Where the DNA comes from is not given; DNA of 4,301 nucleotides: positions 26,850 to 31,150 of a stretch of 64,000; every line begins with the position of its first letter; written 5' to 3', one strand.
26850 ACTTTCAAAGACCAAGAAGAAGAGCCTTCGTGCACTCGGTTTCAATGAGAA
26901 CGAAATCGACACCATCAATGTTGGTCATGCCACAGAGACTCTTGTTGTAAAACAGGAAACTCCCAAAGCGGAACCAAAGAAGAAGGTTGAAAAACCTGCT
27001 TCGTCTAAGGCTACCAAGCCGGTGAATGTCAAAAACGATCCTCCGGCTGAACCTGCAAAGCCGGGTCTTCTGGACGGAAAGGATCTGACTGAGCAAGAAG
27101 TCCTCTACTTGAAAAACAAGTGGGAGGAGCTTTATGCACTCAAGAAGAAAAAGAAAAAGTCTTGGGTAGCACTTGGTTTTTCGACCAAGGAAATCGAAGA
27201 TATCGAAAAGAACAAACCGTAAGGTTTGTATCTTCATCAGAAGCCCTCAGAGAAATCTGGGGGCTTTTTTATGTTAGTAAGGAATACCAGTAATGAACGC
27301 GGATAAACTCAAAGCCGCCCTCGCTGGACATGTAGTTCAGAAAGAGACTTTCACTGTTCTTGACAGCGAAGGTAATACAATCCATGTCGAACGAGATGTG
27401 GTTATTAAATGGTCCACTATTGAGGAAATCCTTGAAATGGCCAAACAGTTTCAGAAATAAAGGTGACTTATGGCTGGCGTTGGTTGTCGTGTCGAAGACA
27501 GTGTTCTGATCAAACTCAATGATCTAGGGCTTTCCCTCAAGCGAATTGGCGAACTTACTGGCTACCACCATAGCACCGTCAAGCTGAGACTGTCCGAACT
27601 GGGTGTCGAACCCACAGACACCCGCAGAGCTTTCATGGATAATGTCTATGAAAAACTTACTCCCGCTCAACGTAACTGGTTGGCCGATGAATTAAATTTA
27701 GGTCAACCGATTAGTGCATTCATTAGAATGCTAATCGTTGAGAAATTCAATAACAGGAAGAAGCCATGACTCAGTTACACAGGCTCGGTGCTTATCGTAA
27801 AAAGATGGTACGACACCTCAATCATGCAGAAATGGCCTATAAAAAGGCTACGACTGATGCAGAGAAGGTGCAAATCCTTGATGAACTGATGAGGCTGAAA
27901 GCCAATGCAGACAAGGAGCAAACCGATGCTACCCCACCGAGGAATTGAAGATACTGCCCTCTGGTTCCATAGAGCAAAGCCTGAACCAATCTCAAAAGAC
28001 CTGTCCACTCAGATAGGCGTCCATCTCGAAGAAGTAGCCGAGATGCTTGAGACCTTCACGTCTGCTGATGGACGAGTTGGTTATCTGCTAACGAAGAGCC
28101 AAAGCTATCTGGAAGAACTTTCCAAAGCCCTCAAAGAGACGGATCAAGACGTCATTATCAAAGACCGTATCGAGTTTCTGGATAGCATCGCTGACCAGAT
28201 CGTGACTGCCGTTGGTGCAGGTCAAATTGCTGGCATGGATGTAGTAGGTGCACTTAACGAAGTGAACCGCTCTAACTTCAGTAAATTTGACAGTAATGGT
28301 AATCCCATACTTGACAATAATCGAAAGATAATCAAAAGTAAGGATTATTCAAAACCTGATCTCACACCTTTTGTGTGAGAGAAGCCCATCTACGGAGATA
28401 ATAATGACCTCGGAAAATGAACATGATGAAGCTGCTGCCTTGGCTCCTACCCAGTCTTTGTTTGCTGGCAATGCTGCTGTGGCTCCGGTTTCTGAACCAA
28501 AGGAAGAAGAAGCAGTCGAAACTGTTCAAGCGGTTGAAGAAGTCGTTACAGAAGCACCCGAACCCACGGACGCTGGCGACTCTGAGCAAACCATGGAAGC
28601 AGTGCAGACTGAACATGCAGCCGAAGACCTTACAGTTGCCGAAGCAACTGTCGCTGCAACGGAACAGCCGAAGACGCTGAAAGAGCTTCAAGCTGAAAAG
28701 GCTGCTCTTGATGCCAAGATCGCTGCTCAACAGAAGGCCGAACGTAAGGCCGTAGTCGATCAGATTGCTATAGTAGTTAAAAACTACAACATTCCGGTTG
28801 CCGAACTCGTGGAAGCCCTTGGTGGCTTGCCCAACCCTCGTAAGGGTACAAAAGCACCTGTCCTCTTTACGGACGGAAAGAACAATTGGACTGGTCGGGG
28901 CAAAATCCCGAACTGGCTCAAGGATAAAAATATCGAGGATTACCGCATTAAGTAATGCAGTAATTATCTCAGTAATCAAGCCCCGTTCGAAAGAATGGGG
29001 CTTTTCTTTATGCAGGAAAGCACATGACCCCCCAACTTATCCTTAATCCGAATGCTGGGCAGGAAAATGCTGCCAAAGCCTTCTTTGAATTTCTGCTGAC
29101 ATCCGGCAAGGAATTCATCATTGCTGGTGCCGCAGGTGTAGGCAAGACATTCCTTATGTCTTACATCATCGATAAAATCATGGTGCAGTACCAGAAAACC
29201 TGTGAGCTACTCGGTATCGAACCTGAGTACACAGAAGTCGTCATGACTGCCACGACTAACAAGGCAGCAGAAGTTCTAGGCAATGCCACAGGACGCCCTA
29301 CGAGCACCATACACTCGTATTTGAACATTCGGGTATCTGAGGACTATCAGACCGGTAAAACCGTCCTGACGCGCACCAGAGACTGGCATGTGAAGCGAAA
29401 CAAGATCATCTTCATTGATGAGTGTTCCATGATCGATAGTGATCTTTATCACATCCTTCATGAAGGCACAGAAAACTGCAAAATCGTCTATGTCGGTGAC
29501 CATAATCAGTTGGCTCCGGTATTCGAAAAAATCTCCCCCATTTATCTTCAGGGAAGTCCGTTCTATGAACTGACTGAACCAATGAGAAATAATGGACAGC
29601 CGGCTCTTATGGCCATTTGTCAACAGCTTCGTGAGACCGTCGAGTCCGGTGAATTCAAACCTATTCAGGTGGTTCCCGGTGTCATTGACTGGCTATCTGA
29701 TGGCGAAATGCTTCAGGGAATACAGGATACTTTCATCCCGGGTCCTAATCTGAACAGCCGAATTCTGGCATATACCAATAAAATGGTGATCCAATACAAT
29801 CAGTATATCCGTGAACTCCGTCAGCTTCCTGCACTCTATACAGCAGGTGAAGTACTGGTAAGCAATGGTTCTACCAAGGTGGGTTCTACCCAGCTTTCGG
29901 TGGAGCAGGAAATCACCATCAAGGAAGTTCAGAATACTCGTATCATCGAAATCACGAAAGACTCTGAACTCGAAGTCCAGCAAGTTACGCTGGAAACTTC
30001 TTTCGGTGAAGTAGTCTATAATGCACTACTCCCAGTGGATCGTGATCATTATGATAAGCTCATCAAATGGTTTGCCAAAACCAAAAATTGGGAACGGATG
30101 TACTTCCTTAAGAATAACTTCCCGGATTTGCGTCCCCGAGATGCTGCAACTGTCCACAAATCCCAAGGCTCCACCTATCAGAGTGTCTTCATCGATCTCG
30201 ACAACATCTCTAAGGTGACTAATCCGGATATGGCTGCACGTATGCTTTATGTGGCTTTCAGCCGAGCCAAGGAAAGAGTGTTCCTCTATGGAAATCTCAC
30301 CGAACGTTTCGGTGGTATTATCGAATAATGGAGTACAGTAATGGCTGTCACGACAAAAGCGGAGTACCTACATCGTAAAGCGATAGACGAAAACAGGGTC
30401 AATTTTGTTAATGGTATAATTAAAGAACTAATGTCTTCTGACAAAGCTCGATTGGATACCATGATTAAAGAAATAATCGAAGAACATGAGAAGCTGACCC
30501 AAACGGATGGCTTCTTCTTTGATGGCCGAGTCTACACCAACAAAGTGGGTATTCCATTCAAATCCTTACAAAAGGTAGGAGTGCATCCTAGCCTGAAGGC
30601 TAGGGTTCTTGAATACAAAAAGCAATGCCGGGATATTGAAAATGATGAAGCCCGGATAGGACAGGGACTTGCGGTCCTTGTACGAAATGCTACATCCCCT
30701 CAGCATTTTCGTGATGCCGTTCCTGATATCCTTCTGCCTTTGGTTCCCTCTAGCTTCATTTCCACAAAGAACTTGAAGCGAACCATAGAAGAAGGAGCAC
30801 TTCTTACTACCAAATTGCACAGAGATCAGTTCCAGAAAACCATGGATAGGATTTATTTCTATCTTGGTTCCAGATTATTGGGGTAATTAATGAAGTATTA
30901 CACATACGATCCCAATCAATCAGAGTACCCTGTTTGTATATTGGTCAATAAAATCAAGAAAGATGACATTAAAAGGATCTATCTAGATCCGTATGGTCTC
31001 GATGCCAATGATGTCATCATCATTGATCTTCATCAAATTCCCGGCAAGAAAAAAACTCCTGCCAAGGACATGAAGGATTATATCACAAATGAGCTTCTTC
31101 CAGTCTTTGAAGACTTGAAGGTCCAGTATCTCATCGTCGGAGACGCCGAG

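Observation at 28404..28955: Phage-encoded H-NS/MvaT-like protein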

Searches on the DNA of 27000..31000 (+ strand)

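Call 7: search_dna_similar(query=window:27000-31000:+, collection=phages, mode=near, max_rows=20)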
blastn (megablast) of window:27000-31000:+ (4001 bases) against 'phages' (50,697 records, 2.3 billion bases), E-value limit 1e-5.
Records with a match: 4; places in all: 4; records where one place covers at least 80% of the query: 4.
Best place of each record, by identity: >=99% 4.
By first word of the organism name: Agrobacterium 4.
By host as written in the record: Rhizogenic Agrobacterium biovar 1 ST15.13/040 4.
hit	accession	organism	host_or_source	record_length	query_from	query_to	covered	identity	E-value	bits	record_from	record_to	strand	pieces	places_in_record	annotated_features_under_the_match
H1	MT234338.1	Agrobacterium phage OLIVR1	Rhizogenic Agrobacterium biovar 1 ...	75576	1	4001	100%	100.0%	0e+0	7389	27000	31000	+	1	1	DNA helicase | H-NS histone family protein | hypothetical protein (x4) | NTP pyrophosphohydrolase | rIIB-like lysis inhibitor | and 1 other names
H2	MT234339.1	Agrobacterium phage OLIVR2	Rhizogenic Agrobacterium biovar 1 ...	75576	1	4001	100%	100.0%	0e+0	7389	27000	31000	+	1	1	DNA helicase | H-NS histone family protein | hypothetical protein (x4) | NTP pyrophosphohydrolase | rIIB-like lysis inhibitor | and 1 other names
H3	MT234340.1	Agrobacterium phage OLIVR3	Rhizogenic Agrobacterium biovar 1 ...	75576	1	4001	100%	100.0%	0e+0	7389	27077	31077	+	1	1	DNA helicase | H-NS histone family protein | hypothetical protein (x4) | NTP pyrophosphohydrolase | rIIB-like lysis inhibitor | and 1 other names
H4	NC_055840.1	Agrobacterium phage OLIVR1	Rhizogenic Agrobacterium biovar 1 ...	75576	1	4001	100%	100.0%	0e+0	7389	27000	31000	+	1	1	DNA helicase | H-NS histone family protein | hypothetical protein (x4) | NTP pyrophosphohydrolase | RIIB lysis inhibitor | and 1 other names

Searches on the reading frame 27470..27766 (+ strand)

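Call 83: search_protein_families(library=phrogs, proteins=[window:27470-27766:+], max_evalue=0.001)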
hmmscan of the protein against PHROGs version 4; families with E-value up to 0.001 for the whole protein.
window:27470-27766:+ (99 aa): 1 family
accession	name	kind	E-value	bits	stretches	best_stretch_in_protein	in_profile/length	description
phrog_6377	-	unknown function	1.6e-26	93.9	1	7-98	10-101/131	-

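Call 84: search_protein_families(library=pfam, proteins=[window:27470-27766:+], max_evalue=0.01)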
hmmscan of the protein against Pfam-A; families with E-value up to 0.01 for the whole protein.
window:27470-27766:+ (99 aa): 0 families

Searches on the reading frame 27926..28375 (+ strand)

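Call 83: search_protein_families(library=phrogs, proteins=[window:27926-28375:+], max_evalue=0.001)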
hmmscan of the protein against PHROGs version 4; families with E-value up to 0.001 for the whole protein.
window:27926-28375:+ (150 aa): 4 families
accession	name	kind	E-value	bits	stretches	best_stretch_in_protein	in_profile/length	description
phrog_671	-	other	8.5e-29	101.5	1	8-150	540-657/678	nucleotide pyrophosphohydrolase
phrog_4159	-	other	6.2e-06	26.7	1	74-130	172-228/270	nucleotide pyrophosphohydrolase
phrog_12019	-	other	3.5e-05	24.6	1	68-147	156-237/241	MazG-like pyrophosphatase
phrog_2144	-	other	0.00098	19.8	0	24-124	28-114/290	MazG-like pyrophosphatase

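Call 84: search_protein_families(library=pfam, proteins=[window:27926-28375:+], max_evalue=0.01)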
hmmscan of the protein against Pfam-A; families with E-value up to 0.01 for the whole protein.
window:27926-28375:+ (150 aa): 0 families
